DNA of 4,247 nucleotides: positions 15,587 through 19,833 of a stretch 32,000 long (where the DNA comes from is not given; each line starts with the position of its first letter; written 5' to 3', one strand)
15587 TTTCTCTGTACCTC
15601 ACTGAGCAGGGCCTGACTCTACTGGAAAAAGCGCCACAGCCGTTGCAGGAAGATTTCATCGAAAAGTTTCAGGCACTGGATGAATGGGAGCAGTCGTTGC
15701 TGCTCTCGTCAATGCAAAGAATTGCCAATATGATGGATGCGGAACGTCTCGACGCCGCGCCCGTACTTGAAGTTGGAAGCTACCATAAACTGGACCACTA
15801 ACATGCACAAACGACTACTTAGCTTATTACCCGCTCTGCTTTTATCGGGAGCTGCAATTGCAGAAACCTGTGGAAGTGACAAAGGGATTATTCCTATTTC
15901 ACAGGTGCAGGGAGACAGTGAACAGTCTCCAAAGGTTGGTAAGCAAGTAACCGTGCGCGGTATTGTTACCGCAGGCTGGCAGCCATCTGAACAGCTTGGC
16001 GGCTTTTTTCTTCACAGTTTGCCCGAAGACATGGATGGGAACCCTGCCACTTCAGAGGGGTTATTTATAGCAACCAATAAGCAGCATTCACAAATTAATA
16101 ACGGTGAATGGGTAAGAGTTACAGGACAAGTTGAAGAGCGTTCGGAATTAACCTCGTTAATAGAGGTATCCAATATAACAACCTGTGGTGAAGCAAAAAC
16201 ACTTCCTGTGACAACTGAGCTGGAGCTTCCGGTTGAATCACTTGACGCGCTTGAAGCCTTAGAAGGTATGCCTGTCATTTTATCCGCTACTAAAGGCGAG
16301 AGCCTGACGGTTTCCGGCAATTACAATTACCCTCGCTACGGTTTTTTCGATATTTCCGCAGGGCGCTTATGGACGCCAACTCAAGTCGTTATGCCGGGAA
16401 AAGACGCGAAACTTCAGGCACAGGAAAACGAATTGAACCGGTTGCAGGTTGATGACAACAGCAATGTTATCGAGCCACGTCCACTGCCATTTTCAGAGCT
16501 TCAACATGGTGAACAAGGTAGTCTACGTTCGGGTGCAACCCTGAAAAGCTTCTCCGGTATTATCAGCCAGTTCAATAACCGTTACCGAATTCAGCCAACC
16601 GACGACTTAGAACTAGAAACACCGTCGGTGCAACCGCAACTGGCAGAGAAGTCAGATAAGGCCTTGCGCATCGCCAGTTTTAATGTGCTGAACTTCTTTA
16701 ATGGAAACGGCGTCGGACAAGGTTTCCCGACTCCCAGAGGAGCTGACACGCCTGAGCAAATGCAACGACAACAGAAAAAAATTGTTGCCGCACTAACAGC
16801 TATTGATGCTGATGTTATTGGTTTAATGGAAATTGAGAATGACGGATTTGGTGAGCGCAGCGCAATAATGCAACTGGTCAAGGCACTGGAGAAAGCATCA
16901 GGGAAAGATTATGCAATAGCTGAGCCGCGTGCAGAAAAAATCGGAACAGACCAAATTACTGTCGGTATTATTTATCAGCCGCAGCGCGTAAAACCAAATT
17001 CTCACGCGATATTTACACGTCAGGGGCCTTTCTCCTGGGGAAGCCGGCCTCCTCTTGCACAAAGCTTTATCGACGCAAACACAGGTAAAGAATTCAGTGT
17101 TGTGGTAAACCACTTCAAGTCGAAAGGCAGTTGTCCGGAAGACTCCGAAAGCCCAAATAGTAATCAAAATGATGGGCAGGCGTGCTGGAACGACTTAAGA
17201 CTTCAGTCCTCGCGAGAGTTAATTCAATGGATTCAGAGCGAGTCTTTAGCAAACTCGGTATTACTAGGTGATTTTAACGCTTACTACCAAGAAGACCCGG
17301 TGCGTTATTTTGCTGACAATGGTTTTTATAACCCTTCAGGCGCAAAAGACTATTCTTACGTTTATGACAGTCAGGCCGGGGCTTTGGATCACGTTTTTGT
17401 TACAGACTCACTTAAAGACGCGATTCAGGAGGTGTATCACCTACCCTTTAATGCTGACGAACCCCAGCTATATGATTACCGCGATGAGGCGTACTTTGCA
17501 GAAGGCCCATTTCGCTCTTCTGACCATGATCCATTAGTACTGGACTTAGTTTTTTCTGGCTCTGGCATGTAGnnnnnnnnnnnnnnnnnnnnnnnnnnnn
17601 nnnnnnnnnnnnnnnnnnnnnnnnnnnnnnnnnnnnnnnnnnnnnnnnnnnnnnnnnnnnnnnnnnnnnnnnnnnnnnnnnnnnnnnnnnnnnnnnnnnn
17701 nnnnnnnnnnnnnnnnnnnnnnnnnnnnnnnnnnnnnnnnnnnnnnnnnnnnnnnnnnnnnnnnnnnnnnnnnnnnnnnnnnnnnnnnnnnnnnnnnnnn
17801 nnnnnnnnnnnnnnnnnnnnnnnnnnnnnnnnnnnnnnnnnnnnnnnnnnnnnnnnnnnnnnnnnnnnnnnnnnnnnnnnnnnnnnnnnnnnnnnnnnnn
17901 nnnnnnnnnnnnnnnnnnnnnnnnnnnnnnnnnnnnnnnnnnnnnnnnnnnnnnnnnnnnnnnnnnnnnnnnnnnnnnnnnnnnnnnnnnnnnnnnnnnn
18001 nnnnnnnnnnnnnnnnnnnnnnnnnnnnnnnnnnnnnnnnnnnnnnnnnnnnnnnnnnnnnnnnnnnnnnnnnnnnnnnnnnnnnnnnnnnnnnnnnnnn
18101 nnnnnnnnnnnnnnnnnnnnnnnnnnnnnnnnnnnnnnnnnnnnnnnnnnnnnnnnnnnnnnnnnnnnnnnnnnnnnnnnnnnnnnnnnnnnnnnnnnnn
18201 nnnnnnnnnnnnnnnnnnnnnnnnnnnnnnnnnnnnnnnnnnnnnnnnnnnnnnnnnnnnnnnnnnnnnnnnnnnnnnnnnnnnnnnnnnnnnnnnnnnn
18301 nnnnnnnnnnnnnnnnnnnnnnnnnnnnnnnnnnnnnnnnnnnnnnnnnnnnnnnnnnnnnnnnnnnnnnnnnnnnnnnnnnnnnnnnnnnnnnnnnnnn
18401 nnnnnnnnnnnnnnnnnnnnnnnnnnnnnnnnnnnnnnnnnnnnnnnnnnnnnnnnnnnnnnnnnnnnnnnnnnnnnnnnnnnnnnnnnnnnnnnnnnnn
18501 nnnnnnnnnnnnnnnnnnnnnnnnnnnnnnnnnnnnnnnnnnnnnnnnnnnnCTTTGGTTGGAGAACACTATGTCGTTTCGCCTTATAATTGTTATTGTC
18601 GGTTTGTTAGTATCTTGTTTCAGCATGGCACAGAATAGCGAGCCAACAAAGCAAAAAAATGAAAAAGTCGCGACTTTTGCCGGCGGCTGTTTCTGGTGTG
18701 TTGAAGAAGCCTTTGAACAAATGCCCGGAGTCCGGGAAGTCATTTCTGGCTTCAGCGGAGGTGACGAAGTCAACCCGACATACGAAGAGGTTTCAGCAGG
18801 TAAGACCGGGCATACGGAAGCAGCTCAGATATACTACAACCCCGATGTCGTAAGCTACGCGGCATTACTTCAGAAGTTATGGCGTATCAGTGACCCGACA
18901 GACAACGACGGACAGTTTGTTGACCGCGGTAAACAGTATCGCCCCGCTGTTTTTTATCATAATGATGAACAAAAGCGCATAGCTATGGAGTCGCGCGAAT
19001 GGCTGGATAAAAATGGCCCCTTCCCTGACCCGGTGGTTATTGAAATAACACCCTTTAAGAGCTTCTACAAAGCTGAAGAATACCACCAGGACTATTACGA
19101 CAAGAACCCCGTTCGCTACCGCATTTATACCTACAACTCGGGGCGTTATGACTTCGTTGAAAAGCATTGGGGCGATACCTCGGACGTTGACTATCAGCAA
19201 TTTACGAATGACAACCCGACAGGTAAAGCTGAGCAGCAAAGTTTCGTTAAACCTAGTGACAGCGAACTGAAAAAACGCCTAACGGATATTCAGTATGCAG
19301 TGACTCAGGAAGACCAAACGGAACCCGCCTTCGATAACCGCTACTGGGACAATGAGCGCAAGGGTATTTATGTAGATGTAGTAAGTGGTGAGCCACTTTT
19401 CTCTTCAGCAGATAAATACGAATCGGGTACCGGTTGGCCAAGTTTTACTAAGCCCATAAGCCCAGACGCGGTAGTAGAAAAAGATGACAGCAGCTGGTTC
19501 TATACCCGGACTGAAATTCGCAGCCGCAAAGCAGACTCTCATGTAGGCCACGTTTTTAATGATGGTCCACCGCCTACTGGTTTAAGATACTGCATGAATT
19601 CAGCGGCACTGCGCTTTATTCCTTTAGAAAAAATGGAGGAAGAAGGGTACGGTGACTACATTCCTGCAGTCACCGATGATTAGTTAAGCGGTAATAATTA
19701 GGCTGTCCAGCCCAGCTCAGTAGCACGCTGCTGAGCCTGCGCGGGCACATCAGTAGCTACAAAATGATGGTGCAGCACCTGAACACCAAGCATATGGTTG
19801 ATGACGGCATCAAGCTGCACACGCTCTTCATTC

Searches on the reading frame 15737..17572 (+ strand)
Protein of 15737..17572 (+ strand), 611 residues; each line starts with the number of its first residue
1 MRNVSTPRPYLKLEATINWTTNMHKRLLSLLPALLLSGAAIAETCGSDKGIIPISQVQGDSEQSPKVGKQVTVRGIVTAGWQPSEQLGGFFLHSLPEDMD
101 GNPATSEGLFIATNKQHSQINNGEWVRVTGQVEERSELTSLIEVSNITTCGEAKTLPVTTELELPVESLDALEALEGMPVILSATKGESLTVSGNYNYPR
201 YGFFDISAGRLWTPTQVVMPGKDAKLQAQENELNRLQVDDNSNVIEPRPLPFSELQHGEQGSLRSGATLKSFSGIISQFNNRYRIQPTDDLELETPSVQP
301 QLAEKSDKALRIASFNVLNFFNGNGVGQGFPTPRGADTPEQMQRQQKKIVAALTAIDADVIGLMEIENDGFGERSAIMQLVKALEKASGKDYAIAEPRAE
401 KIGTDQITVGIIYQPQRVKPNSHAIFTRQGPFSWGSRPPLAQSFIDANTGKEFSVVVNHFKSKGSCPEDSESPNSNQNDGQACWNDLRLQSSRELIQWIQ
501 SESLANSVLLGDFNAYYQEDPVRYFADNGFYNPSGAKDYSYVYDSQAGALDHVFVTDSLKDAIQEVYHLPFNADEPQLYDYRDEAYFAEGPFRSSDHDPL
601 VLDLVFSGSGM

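Call 36: search_protein_families(library=pfam, proteins=[window:15737-17572:+], max_evalue=0.001)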
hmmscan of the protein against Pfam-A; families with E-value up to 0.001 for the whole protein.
window:15737-17572:+ (611 aa): 1 family
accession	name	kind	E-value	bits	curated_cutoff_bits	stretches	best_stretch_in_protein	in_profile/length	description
PF03372.29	Exo_endo_phos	-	2.5e-12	47.5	24.5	1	313-597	1-225/225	Endonuclease/Exonuclease/phosphatase family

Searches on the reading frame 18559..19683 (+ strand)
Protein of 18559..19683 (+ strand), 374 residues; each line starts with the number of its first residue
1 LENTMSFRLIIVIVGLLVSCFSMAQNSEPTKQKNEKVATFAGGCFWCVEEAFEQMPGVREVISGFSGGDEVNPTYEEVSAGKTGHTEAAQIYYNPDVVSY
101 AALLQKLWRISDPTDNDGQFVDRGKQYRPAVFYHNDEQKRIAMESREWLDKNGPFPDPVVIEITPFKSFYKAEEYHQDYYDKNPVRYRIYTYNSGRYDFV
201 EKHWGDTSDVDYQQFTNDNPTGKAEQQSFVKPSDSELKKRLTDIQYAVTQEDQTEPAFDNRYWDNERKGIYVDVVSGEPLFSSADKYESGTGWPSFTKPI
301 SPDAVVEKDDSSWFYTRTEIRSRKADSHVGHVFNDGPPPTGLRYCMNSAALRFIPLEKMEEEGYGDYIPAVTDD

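Call 36: search_protein_families(library=pfam, proteins=[window:18559-19683:+], max_evalue=0.001)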
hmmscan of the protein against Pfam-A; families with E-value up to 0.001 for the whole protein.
window:18559-19683:+ (374 aa): 2 families
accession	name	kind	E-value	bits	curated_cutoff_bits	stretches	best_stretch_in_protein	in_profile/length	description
PF01625.27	PMSR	-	3.8e-60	203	23.7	1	38-187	2-151/153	Peptide methionine sulfoxide reductase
PF01641.26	SelR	-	5.8e-47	158.9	24.9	1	241-355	1-116/116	SelR domain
